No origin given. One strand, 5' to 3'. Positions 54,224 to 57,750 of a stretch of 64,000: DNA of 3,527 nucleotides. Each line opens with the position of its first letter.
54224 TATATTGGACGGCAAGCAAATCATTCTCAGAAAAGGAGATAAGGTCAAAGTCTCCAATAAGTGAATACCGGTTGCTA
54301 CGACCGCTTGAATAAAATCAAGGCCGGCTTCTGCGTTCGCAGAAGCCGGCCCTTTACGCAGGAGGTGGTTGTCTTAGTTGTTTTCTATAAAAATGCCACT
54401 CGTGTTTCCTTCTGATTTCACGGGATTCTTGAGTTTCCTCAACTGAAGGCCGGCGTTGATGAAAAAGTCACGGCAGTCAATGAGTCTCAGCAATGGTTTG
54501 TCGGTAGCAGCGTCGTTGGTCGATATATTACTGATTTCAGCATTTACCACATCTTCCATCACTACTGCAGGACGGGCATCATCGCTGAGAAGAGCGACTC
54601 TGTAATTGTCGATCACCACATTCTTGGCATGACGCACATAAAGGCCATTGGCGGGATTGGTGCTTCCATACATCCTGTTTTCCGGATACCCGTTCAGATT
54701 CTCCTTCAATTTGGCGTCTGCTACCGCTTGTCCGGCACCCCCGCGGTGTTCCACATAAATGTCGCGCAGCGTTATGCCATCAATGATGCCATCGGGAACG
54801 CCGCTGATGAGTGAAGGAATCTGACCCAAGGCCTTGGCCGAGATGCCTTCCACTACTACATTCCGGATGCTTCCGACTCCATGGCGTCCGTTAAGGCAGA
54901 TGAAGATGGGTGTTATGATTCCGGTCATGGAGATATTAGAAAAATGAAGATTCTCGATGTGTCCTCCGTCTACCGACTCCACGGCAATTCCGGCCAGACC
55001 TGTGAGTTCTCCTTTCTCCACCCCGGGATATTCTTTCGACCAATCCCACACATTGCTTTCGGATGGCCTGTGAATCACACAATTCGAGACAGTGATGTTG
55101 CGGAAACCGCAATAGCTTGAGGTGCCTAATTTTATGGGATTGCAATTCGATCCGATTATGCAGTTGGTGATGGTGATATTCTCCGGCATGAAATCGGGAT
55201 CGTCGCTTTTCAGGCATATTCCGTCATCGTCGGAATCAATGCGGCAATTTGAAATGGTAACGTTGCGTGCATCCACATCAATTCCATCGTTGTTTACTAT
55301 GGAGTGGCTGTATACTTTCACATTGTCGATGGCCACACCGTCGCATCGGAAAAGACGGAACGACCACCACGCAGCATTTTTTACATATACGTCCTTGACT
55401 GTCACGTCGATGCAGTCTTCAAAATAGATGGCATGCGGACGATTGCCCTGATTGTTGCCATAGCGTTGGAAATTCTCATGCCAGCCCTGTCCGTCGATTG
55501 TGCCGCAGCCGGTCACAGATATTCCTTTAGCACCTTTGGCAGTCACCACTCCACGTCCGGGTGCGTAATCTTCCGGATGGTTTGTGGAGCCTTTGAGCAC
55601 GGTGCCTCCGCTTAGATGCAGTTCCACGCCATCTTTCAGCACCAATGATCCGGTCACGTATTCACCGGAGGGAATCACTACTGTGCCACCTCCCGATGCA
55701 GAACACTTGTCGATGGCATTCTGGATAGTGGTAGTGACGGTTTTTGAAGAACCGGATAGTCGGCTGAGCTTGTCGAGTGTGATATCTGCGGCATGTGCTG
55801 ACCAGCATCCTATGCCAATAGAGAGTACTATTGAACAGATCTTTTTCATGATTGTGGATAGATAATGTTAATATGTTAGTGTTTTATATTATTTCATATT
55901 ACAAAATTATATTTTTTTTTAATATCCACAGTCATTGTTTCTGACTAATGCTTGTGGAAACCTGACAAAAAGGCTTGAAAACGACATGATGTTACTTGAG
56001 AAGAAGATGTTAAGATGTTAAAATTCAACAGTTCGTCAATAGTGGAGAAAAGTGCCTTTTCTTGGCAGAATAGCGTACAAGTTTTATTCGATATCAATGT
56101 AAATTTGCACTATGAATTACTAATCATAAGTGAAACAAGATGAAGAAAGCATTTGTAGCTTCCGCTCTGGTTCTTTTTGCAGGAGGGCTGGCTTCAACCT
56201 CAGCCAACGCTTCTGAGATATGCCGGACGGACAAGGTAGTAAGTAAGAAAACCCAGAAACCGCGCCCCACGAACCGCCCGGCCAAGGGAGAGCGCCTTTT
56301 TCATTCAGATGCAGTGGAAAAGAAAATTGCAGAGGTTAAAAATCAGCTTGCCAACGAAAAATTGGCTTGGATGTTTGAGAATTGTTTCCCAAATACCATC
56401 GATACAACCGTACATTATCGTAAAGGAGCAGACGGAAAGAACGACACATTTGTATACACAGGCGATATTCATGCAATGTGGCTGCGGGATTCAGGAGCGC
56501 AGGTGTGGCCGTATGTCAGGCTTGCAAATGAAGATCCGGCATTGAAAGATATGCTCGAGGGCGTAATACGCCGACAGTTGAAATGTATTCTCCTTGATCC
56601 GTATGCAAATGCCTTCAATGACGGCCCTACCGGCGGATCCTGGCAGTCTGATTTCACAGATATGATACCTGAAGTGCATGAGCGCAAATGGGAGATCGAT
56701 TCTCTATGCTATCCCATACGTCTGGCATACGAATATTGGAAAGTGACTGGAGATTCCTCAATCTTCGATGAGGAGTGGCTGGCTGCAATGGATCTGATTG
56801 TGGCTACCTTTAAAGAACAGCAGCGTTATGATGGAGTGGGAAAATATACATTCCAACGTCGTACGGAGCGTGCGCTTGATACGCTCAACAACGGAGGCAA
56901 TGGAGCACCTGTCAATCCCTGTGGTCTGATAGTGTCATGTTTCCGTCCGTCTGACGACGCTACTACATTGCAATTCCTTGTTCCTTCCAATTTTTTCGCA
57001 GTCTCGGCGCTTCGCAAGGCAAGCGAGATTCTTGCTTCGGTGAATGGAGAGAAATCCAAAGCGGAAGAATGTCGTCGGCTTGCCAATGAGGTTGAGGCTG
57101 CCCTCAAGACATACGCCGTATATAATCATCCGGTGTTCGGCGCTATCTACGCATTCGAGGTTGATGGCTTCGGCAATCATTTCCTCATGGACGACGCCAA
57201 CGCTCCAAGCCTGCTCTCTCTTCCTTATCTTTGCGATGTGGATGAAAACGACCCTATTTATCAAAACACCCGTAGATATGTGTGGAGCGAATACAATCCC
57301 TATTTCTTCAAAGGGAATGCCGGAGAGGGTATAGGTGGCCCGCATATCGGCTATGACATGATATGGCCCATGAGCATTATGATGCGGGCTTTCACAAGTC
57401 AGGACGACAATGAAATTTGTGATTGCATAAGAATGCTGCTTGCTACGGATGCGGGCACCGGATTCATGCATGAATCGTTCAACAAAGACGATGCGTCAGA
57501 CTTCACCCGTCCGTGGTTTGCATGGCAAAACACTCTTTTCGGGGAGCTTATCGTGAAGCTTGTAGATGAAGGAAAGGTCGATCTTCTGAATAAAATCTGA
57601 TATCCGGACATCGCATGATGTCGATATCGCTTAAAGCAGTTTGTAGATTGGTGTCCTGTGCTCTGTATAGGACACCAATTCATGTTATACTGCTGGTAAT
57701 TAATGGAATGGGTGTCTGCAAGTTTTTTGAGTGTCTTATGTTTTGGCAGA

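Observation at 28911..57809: Six-copy conserved box (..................) at fixed phasing from -7 promoter elements: candidate operator defining an HTCS regulon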

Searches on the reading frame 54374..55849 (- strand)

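Call 5: search_protein_families(library=pfam, proteins=[window:54374-55849:-])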
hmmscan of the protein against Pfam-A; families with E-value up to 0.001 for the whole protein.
window:54374-55849:- (491 aa): 2 families
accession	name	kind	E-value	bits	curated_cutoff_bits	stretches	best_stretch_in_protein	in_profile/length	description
PF00295.23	Glyco_hydro_28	-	5.8e-21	75.4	22.9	1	49-233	1-183/324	Glycosyl hydrolases family 28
PF12708.12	Pect-lyase_RHGA_epim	-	9.7e-06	26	27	1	38-257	17-208/213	Rhamnogalacturonase A/epimerase, pectate lyase-like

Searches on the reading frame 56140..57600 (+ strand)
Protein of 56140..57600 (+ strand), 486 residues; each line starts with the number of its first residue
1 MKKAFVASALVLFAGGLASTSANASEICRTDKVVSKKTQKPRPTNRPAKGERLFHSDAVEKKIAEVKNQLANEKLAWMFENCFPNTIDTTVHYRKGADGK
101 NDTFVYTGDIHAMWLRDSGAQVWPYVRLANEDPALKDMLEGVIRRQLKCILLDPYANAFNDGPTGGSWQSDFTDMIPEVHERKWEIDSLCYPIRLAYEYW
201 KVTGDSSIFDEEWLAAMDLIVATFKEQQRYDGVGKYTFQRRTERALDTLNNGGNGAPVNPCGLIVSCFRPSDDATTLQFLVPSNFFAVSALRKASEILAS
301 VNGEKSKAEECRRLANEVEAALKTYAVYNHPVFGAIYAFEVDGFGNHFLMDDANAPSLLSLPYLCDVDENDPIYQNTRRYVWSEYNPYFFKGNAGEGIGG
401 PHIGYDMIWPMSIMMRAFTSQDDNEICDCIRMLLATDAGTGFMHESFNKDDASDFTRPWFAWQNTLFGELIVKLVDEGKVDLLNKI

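Call 5: search_protein_families(library=pfam, proteins=[window:56140-57600:+])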
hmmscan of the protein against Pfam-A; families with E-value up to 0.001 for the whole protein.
window:56140-57600:+ (486 aa): 1 family
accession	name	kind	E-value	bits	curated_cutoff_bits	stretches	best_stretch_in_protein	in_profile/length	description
PF06824.17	Glyco_hydro_125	-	4.4e-173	576.4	23.4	1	73-472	2-414/414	Metal-independent alpha-mannosidase (GH125)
